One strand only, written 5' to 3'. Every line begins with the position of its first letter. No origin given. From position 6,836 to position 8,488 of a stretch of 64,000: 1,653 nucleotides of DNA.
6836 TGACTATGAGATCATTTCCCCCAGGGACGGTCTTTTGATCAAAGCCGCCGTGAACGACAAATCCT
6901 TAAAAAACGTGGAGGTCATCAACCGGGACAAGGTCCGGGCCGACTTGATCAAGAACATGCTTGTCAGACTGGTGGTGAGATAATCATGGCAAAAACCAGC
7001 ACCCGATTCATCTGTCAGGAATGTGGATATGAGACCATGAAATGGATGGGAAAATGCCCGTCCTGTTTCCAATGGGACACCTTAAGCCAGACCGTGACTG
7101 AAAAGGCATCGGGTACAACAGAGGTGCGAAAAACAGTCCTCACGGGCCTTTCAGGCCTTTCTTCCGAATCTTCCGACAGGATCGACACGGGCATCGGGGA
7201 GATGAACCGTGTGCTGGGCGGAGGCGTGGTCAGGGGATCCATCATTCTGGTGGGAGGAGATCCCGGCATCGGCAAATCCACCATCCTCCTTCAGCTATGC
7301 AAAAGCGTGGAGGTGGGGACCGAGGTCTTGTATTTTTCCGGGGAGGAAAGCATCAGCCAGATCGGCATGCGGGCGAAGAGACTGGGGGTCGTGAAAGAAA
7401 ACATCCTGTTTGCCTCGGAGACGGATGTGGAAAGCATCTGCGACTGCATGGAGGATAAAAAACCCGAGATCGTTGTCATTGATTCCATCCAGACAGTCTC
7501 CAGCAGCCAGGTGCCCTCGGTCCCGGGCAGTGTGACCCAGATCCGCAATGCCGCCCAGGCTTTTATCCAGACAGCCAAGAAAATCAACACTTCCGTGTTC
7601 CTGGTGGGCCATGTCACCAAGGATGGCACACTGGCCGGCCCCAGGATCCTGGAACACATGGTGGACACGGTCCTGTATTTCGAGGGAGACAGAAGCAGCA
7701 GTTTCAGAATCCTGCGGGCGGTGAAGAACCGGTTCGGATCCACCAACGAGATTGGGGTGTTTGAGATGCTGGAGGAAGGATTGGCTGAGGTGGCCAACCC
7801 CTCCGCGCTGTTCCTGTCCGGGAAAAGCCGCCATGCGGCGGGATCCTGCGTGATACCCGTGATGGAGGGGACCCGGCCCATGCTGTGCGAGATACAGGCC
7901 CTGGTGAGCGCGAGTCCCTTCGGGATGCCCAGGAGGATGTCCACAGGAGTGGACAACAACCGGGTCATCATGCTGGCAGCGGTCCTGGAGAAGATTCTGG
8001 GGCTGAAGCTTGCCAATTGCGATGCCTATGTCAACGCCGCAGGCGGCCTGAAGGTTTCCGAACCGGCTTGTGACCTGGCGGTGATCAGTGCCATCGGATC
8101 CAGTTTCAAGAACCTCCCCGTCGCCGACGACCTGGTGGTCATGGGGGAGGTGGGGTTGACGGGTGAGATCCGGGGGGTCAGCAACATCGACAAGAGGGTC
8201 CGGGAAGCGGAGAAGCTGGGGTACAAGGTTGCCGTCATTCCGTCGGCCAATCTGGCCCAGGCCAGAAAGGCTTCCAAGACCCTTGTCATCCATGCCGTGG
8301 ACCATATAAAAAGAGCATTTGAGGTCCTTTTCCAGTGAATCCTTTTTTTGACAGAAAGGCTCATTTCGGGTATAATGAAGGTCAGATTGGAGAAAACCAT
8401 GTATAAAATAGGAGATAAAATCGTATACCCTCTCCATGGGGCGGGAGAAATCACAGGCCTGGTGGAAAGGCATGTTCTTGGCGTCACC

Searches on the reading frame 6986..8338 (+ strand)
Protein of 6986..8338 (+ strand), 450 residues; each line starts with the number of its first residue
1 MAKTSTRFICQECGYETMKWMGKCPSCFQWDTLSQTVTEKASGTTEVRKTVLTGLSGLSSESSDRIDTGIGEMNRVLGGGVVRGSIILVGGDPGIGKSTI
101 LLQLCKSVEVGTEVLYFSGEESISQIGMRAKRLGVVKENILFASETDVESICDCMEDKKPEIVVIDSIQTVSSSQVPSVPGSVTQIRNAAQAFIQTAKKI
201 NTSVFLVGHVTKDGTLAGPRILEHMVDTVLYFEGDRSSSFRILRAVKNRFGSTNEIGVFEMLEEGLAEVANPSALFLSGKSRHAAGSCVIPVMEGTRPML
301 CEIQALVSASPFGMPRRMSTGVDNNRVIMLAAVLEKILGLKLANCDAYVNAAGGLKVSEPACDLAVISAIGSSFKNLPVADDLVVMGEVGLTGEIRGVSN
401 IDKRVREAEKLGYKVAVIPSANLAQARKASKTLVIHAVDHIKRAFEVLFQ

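Call 41: search_protein_families(library=pfam, proteins=[window:6986-8338:+], max_evalue=0.00001)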
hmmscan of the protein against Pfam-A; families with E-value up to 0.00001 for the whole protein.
window:6986-8338:+ (450 aa): 6 families
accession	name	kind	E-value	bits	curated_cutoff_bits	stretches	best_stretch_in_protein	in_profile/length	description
PF06745.19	ATPase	-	3.3e-14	53.2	26.6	1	67-135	2-72/231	KaiC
PF13481.12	AAA_25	-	1.3e-12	48.2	27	1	62-214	11-194/195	AAA domain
PF18073.7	Zn_ribbon_LapB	-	2e-10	40.6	25.7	1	8-34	1-27/28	Rubredoxin metal binding domain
PF13541.12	ChlI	-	2.5e-07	31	27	1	339-422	37-121/121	Subunit ChlI of Mg-chelatase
PF03796.21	DnaB_C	-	2.9e-07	30.6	27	0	66-130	2-67/255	DnaB-like helicase C terminal domain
PF00004.35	AAA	-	3.7e-06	27.8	21.2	1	87-212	1-110/131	ATPase family associated with various cellular activities (AAA)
